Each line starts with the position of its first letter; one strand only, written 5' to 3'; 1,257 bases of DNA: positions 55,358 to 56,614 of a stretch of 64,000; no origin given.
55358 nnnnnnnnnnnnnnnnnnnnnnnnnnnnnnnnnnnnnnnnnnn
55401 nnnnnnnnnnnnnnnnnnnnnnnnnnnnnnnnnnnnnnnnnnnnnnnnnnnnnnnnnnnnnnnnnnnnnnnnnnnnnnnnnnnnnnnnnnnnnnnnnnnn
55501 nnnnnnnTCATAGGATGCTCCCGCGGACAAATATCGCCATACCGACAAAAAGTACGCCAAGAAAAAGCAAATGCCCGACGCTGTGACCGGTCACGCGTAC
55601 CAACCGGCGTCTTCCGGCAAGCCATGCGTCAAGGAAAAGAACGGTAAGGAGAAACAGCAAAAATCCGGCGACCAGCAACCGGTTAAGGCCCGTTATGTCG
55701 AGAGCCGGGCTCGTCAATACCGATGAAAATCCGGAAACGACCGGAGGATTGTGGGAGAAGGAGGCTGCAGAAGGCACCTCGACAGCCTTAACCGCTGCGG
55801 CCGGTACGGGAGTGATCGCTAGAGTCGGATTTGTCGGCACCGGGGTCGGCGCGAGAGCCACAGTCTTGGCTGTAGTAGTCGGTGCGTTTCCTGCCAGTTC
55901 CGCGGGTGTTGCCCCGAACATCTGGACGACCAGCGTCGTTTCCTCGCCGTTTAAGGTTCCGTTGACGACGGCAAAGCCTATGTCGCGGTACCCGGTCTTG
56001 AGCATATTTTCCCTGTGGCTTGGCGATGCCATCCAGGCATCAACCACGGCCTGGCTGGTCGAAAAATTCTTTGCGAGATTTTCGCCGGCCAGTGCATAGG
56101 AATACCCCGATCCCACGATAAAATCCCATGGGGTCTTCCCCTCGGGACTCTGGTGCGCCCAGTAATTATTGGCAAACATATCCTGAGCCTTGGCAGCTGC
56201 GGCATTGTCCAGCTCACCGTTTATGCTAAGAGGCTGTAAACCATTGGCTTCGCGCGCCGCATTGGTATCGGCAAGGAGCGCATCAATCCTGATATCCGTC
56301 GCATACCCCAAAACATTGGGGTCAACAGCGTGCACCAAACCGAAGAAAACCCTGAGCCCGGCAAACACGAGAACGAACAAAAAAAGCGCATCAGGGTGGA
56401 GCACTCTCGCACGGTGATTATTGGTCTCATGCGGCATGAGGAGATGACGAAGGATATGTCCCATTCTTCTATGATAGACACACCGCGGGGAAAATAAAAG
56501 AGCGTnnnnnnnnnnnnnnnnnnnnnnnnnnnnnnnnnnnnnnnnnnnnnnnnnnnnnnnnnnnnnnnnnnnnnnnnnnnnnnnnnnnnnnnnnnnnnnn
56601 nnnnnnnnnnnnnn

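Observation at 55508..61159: Two membrane-tethered proteins with Pro/Thr-rich linkers flank the glycosylation locus and are candidate glycosylation substrates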

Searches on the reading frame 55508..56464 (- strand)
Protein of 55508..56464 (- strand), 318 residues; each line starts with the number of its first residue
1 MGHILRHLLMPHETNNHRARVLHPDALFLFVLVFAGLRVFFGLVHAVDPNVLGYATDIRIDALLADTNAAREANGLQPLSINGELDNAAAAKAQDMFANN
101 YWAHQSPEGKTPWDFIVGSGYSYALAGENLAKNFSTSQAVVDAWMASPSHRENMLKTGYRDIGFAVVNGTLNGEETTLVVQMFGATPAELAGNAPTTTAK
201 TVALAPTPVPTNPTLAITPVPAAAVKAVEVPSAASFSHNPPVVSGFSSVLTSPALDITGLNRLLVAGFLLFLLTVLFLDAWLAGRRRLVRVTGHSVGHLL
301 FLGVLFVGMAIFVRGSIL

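Call 4: search_protein_families(library=pfam, proteins=[window:55508-56464:-], max_evalue=0.01)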
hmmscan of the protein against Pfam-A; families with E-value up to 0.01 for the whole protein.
window:55508-56464:- (318 aa): 1 family
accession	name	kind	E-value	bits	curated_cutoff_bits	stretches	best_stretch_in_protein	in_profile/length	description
PF00188.32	CAP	-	5.9e-21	75.9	21.1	1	65-182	2-116/117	Cysteine-rich secretory protein family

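Call 10: find_homologous_proteins(query=window:55508-56464:-, max_evalue=0.00001)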
Query window:55508-56464:- (318 aa): 4446 proteins with E <= 0.00001 among 8000 candidates; the best 120 are listed.
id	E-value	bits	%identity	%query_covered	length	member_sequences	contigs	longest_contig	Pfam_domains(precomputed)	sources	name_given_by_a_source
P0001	2.3e-205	699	100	100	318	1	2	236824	PF00188.33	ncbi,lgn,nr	ncbi:CAP domain-containing protein [Patescibacteria group bacterium]|nr:CAP domain-containing protei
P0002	1.1e-110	388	59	100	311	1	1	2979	PF00188.33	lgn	-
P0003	2.8e-105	370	57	100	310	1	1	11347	PF00188.33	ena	-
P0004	3.0e-105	370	56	96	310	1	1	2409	PF00188.33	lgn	-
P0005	9.1e-105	368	56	100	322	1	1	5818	PF00188.33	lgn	-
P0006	9.1e-105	368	56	100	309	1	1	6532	PF00188.33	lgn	-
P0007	2.8e-104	367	56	100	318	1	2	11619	PF00188.33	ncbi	-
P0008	2.3e-103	364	55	100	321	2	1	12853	PF00188.33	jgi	jgi:uncharacterized protein YkwD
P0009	4.1e-103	363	56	99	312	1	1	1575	PF00188.33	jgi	jgi:hypothetical protein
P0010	3.7e-102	360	54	100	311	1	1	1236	PF00188.33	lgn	-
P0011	9.5e-101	355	55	99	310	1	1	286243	PF00188.33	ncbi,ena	-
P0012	1.9e-100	354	55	99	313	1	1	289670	PF00188.33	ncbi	-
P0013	6.9e-100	352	53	100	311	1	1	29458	PF00188.33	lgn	-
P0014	3.2e-99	350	56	99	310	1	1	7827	PF00188.33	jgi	jgi:hypothetical protein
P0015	7.7e-99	349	53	100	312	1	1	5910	PF00188.33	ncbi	-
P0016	1.0e-98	349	50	100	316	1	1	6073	PF00188.33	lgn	-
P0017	5.0e-98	346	52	99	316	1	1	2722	PF00188.33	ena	-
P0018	7.8e-98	346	57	99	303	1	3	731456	PF00188.33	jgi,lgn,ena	jgi:hypothetical protein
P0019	1.3e-97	345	52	100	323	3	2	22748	PF00188.33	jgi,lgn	-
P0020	1.3e-97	345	56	100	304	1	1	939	PF00188.33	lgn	-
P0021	2.0e-97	344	55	100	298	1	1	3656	PF00188.33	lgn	-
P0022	4.8e-97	343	54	99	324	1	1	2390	PF00188.33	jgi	-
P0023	5.9e-97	343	56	95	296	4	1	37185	PF00188.33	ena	-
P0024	6.5e-97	343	53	100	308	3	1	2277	PF00188.33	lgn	-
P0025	6.6e-97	343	52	99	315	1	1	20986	PF00188.33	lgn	-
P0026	7.7e-97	342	54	99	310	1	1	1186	PF00188.33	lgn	-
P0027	8.3e-97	342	51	100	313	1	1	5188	PF00188.33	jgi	jgi:hypothetical protein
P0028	1.0e-96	342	52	99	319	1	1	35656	PF00188.33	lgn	-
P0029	1.3e-96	342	53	99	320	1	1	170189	PF00188.33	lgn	-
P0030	1.4e-96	342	54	99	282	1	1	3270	PF00188.33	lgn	-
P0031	1.9e-96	341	55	99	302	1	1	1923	PF00188.33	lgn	-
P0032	2.1e-96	341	55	98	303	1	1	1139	PF00188.33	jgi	jgi:hypothetical protein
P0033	2.2e-96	341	54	99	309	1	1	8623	PF00188.33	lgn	-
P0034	2.6e-96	341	52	100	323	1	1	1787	PF00188.33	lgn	-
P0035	2.7e-96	341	55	99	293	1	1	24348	PF00188.33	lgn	-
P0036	3.0e-96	341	52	92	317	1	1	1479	PF00188.33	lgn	-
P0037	7.1e-96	339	53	99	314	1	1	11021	PF00188.33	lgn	-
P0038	7.2e-96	339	55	99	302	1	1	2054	PF00188.33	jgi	-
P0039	8.4e-96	339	53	99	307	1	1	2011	PF00188.33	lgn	-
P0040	1.0e-95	339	56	100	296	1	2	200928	PF00188.33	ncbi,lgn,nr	ncbi:hypothetical protein HY086_01865 [Candidatus Gottesmanbacteria bacterium]|nr:hypothetical prote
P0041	1.3e-95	338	52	100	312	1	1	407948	PF00188.33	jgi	jgi:hypothetical protein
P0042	1.4e-95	338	53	99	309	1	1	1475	PF00188.33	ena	-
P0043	1.6e-95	338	52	100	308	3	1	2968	PF00188.33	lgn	-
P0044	1.6e-95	338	53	99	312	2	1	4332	PF00188.33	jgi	jgi:hypothetical protein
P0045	1.6e-95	338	52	98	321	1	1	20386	PF00188.33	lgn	-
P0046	1.7e-95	338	54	99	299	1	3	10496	PF00188.33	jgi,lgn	jgi:hypothetical protein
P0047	1.8e-95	338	53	99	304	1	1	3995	PF00188.33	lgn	-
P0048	1.8e-95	338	51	100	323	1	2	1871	PF00188.33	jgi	jgi:hypothetical protein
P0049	1.8e-95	338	54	99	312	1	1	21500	PF00188.33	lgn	-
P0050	1.8e-95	338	51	100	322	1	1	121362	PF00188.33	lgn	-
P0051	1.8e-95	338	54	100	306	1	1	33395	PF00188.33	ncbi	-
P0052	1.8e-95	338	51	100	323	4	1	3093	PF00188.33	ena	-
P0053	2.1e-95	338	52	99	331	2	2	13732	PF00188.33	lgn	-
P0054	2.4e-95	338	53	98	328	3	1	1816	PF00188.33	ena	-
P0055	2.5e-95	337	51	100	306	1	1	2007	PF00188.33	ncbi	-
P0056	2.9e-95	337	51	100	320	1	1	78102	PF00188.33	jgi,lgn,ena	-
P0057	3.0e-95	337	55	99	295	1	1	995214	PF00188.33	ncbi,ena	-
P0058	5.6e-95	336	53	99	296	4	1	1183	PF00188.33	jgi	-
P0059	5.8e-95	336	52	99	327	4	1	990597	PF00188.33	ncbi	ncbi:MAG: CAP domain-containing protein [Patescibacteria group bacterium]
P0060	9.1e-95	336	51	100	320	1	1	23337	PF00188.33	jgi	jgi:hypothetical protein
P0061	9.2e-95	336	53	99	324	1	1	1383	PF00188.33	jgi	jgi:hypothetical protein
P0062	1.0e-94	336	52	100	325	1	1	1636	PF00188.33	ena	-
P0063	1.2e-94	335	54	99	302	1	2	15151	PF00188.33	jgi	jgi:hypothetical protein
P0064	1.4e-94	335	54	98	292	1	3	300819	PF00188.33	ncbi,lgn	-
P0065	1.7e-94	335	51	100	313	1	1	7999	PF00188.33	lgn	-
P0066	1.9e-94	335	53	100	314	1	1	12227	PF00188.33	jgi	jgi:hypothetical protein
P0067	1.9e-94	335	50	100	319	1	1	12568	PF00188.33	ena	-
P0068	2.0e-94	334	54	100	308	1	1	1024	PF00188.33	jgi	jgi:hypothetical protein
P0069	2.1e-94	334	49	100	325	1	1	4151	PF00188.33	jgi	jgi:hypothetical protein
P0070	2.2e-94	334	51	96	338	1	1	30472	PF00188.33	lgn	-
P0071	2.5e-94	334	54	98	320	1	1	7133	PF00188.33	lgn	-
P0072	2.6e-94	334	53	99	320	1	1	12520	PF00188.33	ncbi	-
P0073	2.7e-94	334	51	99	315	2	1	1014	PF00188.33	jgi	jgi:hypothetical protein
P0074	2.9e-94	334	50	99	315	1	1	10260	PF00188.33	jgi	jgi:Cysteine-rich secretory protein family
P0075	2.9e-94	334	50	100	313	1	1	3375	PF00188.33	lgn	-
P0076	3.3e-94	334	53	99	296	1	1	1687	PF00188.33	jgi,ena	-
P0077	3.4e-94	334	54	99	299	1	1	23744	PF00188.33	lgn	-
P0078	3.8e-94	334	51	99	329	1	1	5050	PF00188.33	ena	-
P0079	4.2e-94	333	50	100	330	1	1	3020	PF00188.33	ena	-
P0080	4.4e-94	333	51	99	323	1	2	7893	PF00188.33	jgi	jgi:hypothetical protein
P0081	4.5e-94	333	53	99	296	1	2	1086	PF00188.33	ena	-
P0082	4.5e-94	333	55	99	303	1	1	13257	PF00188.33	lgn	-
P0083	5.5e-94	333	52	99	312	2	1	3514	PF00188.33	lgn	-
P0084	6.7e-94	333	50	100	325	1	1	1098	PF00188.33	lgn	-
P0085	6.8e-94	333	55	100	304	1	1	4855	PF00188.33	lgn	-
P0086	7.4e-94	333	52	99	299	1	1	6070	PF00188.33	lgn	-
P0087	8.9e-94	332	54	99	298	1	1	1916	PF00188.33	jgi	-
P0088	9.6e-94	332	50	100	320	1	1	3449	PF00188.33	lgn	-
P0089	1.1e-93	332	53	99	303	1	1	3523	PF00188.33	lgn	-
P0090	1.1e-93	332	54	97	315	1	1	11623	PF00188.33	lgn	-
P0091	1.2e-93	332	52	99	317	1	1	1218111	PF00188.33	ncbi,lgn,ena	-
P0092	1.3e-93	332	51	99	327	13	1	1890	PF00188.33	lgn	-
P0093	1.6e-93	332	50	99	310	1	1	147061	PF00188.33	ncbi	-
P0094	2.0e-93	331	52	100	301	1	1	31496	PF00188.33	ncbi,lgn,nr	ncbi:hypothetical protein HY949_04305 [Candidatus Gottesmanbacteria bacterium]|nr:hypothetical prote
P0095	2.6e-93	331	52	99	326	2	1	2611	PF00188.33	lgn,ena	-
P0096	2.6e-93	331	53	99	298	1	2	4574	PF00188.33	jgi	jgi:hypothetical protein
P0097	3.0e-93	331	55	100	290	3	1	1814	PF00188.33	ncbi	-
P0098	3.0e-93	331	52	99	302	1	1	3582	PF00188.33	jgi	jgi:hypothetical protein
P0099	3.1e-93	331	49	100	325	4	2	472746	PF00188.33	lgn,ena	-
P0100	3.3e-93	331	51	99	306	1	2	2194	PF00188.33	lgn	-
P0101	3.3e-93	331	50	100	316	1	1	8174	PF00188.33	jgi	jgi:hypothetical protein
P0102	3.4e-93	330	49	100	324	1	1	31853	PF00188.33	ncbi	ncbi:CAP domain-containing protein [Patescibacteria group bacterium]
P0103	3.5e-93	330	51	100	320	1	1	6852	PF00188.33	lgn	-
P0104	3.6e-93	330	52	100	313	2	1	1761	PF00188.33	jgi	-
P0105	4.0e-93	330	52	99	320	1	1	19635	PF00188.33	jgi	jgi:hypothetical protein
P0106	4.4e-93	330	51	99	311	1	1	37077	PF00188.33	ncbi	-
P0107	4.5e-93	330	50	100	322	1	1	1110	PF00188.33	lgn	-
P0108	4.5e-93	330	49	100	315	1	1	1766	PF00188.33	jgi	jgi:hypothetical protein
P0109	4.7e-93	330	50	99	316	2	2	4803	PF00188.33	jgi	jgi:hypothetical protein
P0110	4.8e-93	330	53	100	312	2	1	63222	PF00188.33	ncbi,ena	-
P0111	5.1e-93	330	54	99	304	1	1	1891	PF00188.33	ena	-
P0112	5.3e-93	330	50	100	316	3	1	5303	PF00188.33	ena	-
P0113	5.4e-93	330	53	99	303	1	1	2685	PF00188.33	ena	-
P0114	5.6e-93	330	54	99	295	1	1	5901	PF00188.33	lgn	-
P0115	5.8e-93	330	50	100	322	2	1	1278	PF00188.33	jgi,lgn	-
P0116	5.8e-93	330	49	100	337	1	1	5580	PF00188.33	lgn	-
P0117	5.9e-93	330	52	99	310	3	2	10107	PF00188.33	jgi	jgi:hypothetical protein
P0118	6.4e-93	330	52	99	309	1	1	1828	PF00188.33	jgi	jgi:hypothetical protein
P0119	7.2e-93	329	53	97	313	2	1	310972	PF00188.33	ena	-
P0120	7.7e-93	329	53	100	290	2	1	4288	PF00188.33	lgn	-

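Call 15: find_encoding_contigs(protein=P0028, flank=10000, max_places=2)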
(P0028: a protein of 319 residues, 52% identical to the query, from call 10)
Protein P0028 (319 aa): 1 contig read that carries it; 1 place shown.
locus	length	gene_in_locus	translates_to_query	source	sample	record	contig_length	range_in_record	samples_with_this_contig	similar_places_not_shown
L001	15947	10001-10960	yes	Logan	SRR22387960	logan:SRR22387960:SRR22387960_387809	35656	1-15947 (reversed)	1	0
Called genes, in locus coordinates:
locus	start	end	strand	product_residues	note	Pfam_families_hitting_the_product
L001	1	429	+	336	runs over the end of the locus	PF03462:PCRF, PF00472:RF-1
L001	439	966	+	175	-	-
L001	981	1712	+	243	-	PF00005:ABC_tran, PF13304:AAA_21 (faint)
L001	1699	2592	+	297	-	PF18075:FtsX_ECD, PF02687:FtsX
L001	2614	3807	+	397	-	-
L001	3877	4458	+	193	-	PF00188:CAP (weak)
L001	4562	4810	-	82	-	-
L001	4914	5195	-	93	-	-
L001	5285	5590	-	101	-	-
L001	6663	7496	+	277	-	-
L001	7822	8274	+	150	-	PF02367:TsaE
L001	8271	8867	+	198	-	PF01300:Sua5_yciO_yrdC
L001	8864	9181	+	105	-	PF00814:TsaD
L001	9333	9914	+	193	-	PF27226:AF_1845 (weak)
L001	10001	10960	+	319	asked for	PF00188:CAP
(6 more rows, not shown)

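Call 16: find_encoding_contigs(protein=P0011, flank=10000, max_places=2)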
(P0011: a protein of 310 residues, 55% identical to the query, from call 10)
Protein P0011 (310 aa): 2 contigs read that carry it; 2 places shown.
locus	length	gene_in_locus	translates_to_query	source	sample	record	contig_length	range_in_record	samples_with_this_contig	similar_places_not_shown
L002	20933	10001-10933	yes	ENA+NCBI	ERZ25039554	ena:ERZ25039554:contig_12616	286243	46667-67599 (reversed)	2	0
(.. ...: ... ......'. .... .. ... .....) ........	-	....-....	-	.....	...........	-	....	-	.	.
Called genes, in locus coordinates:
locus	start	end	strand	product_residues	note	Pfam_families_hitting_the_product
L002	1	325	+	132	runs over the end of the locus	-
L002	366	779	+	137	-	PF01475:FUR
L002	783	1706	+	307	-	PF01297:ZnuA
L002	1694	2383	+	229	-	PF00005:ABC_tran, PF13304:AAA_21 (faint)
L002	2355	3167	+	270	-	PF00950:ABC-3, PF01032:FecCD (weak)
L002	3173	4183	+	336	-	PF03462:PCRF, PF00472:RF-1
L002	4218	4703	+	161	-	-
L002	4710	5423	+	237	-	PF00005:ABC_tran, PF13304:AAA_21 (faint)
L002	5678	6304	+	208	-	PF18075:FtsX_ECD (weak), PF02687:FtsX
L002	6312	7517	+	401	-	PF27870:T1-F (faint)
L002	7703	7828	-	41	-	-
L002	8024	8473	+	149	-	PF02367:TsaE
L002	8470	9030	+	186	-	PF01300:Sua5_yciO_yrdC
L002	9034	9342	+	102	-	PF00814:TsaD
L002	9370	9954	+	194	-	PF27226:AF_1845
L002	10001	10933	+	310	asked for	PF00188:CAP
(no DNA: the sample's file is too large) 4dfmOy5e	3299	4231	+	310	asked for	PF00188:CAP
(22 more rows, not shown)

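Call 17: find_encoding_contigs(protein=P0040, flank=10000, max_places=2)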
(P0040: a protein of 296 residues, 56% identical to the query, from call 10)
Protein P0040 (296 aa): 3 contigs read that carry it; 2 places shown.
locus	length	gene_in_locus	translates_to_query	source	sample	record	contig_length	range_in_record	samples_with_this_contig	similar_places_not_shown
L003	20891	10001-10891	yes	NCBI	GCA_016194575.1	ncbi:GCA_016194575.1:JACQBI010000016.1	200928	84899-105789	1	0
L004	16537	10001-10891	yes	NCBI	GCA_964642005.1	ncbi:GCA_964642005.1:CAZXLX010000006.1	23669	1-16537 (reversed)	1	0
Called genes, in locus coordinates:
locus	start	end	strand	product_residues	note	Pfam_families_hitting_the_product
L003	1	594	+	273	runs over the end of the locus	-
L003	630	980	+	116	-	PF04892:VanZ-LLP1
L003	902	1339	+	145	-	PF02367:TsaE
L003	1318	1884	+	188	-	PF01300:Sua5_yciO_yrdC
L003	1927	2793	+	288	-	PF00106:adh_short, PF08659:KR (weak), PF00106:adh_short, PF13561:adh_short_C2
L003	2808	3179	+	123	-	-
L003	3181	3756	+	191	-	PF06821:Ser_hydrolase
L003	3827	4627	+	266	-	-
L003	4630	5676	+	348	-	PF01209:Ubie_methyltran (weak), PF08241:Methyltransf_11, PF13649:Methyltransf_25 (weak)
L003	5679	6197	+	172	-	PF01591:6PF2K (faint), PF08433:KTI12, PF13671:AAA_33, PF01202:SKI (weak)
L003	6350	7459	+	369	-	PF00004:AAA, PF17862:AAA_lid_3 (weak)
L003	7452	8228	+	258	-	PF12895:ANAPC3 (faint), PF13428:TPR_14 (faint), PF14559:TPR_19 (faint), PF00515:TPR_1 (faint), PF07719:TPR_2 (faint), PF13414:TPR_11 (faint), PF13431:TPR_17 (faint), PF23914:TPR_CcmH_CycH (weak), +3 more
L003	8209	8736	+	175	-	PF06414:Zeta_toxin, PF08433:KTI12 (weak), PF13671:AAA_33, PF13238:AAA_18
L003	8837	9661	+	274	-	PF02498:Bro-N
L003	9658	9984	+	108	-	PF00814:TsaD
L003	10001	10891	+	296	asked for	PF00188:CAP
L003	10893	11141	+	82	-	PF18900:DUF5656 (weak)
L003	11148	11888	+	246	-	PF00483:NTP_transferase, PF12804:NTP_transf_3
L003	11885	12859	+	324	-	PF01073:3Beta_HSD, PF01370:Epimerase, PF02719:Polysacc_synt_2, PF04321:RmlD_sub_bind, PF07993:NAD_binding_4, PF13460:NAD_binding_10, PF16363:GDP_Man_Dehyd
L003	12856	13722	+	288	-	PF01370:Epimerase, PF04321:RmlD_sub_bind, PF07993:NAD_binding_4 (weak)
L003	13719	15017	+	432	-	PF03721:UDPG_MGDP_dh_N, PF00984:UDPG_MGDP_dh, PF03720:UDPG_MGDP_dh_C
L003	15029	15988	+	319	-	PF01370:Epimerase, PF02719:Polysacc_synt_2, PF04321:RmlD_sub_bind, PF16363:GDP_Man_Dehyd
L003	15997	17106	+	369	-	PF00535:Glycos_transf_2, PF04138:GtrA_DPMS_TM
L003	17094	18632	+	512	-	PF13231:PMT_2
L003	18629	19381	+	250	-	PF00535:Glycos_transf_2, PF10111:Glyco_tranf_2_2, PF13641:Glyco_tranf_2_3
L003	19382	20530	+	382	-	PF26314:MptA_B_family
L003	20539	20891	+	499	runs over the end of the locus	PF13231:PMT_2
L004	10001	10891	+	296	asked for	PF00188:CAP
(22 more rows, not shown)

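Call 19: search_protein_families(library=ncbifam, proteins=[window:55508-56464:-], max_evalue=0.01)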
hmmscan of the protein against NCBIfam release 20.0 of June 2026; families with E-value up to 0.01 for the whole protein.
window:55508-56464:- (318 aa): 2 families
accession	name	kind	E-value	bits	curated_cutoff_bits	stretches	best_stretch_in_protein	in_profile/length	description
TIGR02909.1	spore_YkwD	subfamily_domain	5.5e-32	110.4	171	1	65-183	10-125/127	uncharacterized protein, YkwD family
NF052539.1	DivAsocLipDalA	equivalog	2.2e-19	69.9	200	1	63-167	51-155/169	divisome-associated lipoprotein DalA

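Call 24: find_related_loci(query=A1, collection=genome_contigs, flank=10000)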
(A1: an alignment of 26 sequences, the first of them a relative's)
Query A1 (318 aa) in genome_contigs; peptide patterns used: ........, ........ (x = any residue, [..] = any of these).
600 stretches matched a pattern (row limit reached: there are more); 562 encode a relative of the query (tblastn E <= 1e-3); the best 80 are kept; 80 distinct loci.
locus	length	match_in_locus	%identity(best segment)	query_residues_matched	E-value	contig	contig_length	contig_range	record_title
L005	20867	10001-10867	55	5-318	1e-104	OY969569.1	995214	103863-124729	MAG: Candidatus Gottesmanbacteria bacterium isolate MFD03899.bin.c.1 genome assembly, chromosome: 1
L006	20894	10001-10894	53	1-318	2e-100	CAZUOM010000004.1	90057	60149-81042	MAG TPA_asm: uncultured Gammaproteobacteria bacterium isolate binchicken_co341_72 genome assembly, contig: NODE_15_lengt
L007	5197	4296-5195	49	2-318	5e-98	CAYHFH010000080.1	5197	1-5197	MAG TPA_asm: uncultured Gammaproteobacteria bacterium isolate ERP119705_co10_87 genome assembly, contig: NODE_12379_leng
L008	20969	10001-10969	53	1-318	5e-97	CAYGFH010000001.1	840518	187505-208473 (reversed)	MAG TPA_asm: uncultured Gammaproteobacteria bacterium isolate ERP113451_co1_294 genome assembly, contig: NODE_1_length_8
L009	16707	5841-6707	52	6-318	9e-97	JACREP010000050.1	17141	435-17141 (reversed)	MAG: Candidatus Gottesmanbacteria bacterium isolate NC_groundwater_1702_Pr3_B-0.1um_50_12 SR-2_scaffold_141_1231513, who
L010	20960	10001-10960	47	1-318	2e-96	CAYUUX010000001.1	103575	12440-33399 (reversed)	MAG TPA_asm: uncultured Gammaproteobacteria bacterium isolate binchicken_co22_244 genome assembly, contig: NODE_190_leng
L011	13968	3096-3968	48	1-318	7e-95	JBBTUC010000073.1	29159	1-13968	MAG: Patescibacteria group bacterium isolate H43-bin113_1 H43_bin113_1_000000000073, whole genome shotgun sequence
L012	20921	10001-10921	52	4-318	2e-94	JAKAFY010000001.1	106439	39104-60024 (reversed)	MAG: bacterium isolate WY2.bin139 NODE_250_length_106439_cov_2.005597, whole genome shotgun sequence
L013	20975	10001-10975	48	1-318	2e-94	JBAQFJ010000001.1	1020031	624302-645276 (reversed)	MAG: Microgenomates group bacterium isolate MFD12003_ilm_asm_bin4 k127_26405, whole genome shotgun sequence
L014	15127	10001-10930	49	3-318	7e-94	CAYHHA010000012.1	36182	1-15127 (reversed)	MAG TPA_asm: uncultured Gammaproteobacteria bacterium isolate ERP119702_co3_129 genome assembly, contig: NODE_607_length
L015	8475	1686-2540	50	3-318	7e-93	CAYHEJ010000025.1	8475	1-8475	MAG TPA_asm: uncultured Gammaproteobacteria bacterium isolate ERP119705_co10_156 genome assembly, contig: NODE_6695_leng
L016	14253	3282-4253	49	1-318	6e-93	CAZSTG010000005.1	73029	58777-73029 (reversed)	MAG TPA_asm: uncultured Gammaproteobacteria bacterium isolate SRP294416_co1_745 genome assembly, contig: NODE_429_length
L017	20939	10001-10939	50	5-318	1e-92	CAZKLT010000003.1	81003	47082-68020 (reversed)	MAG TPA_asm: uncultured Gammaproteobacteria bacterium isolate SRP237561_co1_402 genome assembly, contig: NODE_391_length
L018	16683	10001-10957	50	4-318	2e-92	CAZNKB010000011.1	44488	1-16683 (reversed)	MAG TPA_asm: uncultured Gammaproteobacteria bacterium isolate SRP173033_co3_60 genome assembly, contig: NODE_780_length_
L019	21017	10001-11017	49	4-318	6e-92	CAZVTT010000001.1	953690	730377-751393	MAG TPA_asm: uncultured Gammaproteobacteria bacterium isolate SRP292972_co1_32 genome assembly, contig: NODE_3_length_95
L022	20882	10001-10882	49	1-318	1e-91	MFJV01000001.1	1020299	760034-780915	MAG: Candidatus Gottesmanbacteria bacterium RIFCSPLOWO2_01_FULL_43_11b rifcsplowo2_01_scaffold_30, whole genome shotgun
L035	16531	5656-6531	46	5-318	2e-85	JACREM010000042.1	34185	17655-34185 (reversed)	MAG: Candidatus Gottesmanbacteria bacterium isolate NC_groundwater_1699_Pr3_B-0.1um_43_117 SR-2_scaffold_141_1418909, wh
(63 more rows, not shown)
